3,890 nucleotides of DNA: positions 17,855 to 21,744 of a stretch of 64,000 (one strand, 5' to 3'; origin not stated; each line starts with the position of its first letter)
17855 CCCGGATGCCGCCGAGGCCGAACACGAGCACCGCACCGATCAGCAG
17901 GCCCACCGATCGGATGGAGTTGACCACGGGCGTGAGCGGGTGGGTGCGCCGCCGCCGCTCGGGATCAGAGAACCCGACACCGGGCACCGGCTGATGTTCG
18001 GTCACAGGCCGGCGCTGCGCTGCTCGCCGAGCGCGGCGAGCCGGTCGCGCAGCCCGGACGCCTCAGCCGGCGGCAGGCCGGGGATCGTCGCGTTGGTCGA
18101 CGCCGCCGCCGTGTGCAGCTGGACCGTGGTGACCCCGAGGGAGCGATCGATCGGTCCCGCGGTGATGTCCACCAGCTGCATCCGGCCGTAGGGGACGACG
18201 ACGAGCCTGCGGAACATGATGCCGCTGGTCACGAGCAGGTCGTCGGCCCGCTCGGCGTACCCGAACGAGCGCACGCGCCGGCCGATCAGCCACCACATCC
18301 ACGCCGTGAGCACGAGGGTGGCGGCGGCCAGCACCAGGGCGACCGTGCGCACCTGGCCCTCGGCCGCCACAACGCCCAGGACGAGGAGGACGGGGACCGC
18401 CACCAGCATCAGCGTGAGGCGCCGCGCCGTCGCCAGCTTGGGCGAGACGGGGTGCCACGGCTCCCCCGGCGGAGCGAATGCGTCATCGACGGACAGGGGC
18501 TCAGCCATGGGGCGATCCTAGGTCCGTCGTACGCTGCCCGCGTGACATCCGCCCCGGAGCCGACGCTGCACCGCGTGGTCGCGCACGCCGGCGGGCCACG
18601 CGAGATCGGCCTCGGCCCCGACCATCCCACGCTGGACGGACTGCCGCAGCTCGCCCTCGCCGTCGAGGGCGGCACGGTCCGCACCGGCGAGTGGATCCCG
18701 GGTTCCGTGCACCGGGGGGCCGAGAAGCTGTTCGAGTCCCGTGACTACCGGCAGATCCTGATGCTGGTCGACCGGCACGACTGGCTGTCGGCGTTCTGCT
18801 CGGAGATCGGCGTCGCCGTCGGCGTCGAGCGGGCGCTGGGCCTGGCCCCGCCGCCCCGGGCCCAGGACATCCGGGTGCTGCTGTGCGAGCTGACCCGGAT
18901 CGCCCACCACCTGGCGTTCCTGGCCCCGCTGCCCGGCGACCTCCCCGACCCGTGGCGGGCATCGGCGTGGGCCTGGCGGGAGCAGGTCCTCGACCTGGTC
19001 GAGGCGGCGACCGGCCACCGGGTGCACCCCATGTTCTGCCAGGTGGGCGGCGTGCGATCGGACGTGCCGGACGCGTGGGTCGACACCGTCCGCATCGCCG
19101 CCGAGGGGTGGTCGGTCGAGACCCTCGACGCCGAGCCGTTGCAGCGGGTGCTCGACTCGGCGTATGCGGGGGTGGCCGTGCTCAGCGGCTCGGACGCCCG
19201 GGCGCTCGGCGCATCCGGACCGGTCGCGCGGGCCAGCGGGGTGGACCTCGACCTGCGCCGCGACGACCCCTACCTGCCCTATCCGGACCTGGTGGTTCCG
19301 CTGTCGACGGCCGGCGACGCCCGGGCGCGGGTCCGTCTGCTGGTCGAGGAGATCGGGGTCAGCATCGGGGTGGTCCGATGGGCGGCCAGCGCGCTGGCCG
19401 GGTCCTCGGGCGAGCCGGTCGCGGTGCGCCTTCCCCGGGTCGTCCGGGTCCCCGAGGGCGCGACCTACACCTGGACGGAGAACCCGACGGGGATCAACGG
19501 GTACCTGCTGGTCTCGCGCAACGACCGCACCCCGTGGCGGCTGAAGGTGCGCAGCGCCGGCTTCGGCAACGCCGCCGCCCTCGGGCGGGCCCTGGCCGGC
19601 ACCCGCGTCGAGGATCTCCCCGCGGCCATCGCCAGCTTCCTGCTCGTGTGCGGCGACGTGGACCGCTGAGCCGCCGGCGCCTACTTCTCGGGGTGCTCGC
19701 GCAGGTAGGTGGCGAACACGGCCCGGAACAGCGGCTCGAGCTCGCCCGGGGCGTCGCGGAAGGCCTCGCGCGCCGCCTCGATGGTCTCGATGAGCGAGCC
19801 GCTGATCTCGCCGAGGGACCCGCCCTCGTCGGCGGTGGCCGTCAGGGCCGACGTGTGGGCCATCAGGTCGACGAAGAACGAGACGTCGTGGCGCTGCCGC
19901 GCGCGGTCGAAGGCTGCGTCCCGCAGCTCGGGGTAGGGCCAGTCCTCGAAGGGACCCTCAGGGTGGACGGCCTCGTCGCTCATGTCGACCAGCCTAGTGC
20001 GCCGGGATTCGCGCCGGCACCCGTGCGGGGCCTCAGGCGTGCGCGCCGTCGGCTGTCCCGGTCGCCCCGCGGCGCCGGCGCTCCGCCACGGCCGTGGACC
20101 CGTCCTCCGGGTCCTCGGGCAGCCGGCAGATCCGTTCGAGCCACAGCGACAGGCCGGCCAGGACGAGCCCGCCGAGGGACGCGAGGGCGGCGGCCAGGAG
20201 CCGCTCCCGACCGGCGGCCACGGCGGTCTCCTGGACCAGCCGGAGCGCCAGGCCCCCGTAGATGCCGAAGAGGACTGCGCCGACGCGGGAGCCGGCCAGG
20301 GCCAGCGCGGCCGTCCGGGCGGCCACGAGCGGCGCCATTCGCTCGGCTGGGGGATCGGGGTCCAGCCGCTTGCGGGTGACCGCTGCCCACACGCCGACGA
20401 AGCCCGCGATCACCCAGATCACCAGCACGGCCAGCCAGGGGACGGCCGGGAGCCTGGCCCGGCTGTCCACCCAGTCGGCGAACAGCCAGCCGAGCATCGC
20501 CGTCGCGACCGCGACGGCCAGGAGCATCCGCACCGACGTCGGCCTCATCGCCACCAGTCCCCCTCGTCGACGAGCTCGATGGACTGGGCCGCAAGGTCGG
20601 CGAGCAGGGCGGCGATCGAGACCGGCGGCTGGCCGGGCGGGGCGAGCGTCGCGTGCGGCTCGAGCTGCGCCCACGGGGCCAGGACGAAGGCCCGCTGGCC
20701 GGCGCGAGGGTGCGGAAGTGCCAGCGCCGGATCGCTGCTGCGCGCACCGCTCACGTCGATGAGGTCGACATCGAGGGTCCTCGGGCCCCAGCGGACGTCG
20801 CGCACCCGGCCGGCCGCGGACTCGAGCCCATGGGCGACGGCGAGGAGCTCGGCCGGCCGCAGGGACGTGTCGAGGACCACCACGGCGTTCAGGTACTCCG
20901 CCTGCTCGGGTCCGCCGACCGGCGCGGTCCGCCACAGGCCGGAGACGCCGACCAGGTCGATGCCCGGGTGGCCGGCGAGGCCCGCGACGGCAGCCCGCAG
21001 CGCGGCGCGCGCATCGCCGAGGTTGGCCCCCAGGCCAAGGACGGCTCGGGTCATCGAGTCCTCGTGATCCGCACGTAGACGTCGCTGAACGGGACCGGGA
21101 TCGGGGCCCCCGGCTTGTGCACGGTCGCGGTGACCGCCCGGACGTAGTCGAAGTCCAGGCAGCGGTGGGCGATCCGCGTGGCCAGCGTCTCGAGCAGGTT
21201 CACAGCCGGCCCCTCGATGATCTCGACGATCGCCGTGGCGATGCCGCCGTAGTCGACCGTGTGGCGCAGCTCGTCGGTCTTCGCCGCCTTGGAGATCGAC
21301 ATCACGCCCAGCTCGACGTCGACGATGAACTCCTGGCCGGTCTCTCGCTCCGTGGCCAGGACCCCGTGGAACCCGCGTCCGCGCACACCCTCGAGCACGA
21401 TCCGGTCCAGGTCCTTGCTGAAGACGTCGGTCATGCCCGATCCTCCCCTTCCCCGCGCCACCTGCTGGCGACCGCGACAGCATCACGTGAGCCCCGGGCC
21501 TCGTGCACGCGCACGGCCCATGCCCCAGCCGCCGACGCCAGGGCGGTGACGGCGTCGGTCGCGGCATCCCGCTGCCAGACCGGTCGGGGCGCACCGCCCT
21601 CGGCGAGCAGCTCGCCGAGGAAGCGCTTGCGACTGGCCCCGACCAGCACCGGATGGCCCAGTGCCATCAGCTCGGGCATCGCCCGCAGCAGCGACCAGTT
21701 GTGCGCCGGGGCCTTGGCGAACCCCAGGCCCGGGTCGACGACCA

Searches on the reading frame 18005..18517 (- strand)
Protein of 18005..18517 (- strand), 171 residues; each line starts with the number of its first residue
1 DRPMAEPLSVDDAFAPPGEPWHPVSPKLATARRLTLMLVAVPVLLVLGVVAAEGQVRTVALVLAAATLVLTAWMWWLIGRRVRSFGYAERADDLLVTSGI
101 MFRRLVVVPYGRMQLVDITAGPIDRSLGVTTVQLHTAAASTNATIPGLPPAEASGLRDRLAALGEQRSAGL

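Call 55: search_protein_families(library=pfam, proteins=[window:18005-18517:-], max_evalue=0.001)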
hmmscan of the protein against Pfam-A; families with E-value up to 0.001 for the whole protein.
window:18005-18517:- (171 aa): 1 family
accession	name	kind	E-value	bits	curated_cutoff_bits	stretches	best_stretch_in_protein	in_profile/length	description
PF03703.20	bPH_2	-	4.6e-15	56.1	22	1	83-159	2-77/78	Bacterial PH domain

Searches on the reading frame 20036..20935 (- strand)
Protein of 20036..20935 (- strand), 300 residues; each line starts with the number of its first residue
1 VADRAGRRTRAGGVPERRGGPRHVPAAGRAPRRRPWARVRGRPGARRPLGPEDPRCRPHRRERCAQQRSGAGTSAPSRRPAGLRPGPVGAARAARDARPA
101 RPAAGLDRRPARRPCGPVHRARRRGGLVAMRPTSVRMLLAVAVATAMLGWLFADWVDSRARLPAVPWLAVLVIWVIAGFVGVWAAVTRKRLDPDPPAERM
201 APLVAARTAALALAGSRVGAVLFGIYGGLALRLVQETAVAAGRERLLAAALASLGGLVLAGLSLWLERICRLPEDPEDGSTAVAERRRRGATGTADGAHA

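Call 55: search_protein_families(library=pfam, proteins=[window:20036-20935:-], max_evalue=0.001)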
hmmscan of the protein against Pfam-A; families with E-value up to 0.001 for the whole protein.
window:20036-20935:- (300 aa): 1 family
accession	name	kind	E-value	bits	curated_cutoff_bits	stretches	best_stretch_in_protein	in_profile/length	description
PF11377.13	DUF3180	-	4.7e-30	105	28.4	1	138-274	1-135/135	Protein of unknown function (DUF3180)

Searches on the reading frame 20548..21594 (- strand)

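Call 55: search_protein_families(library=pfam, proteins=[window:20548-21594:-], max_evalue=0.001)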
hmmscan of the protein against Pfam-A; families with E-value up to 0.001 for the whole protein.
window:20548-21594:- (349 aa): 1 family
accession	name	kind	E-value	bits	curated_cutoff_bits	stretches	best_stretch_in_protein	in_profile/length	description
PF01288.25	HPPK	-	9.7e-34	116.7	25.7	1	185-313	1-116/116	7,8-dihydro-6-hydroxymethylpterin-pyrophosphokinase (HPPK)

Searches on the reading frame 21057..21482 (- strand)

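Call 55: search_protein_families(library=pfam, proteins=[window:21057-21482:-], max_evalue=0.001)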
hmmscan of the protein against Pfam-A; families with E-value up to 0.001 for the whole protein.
window:21057-21482:- (142 aa): 1 family
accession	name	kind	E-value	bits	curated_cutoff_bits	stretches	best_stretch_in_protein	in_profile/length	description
PF02152.23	FolB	-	1.5e-32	112.8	31.8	1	28-140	1-113/113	Dihydroneopterin aldolase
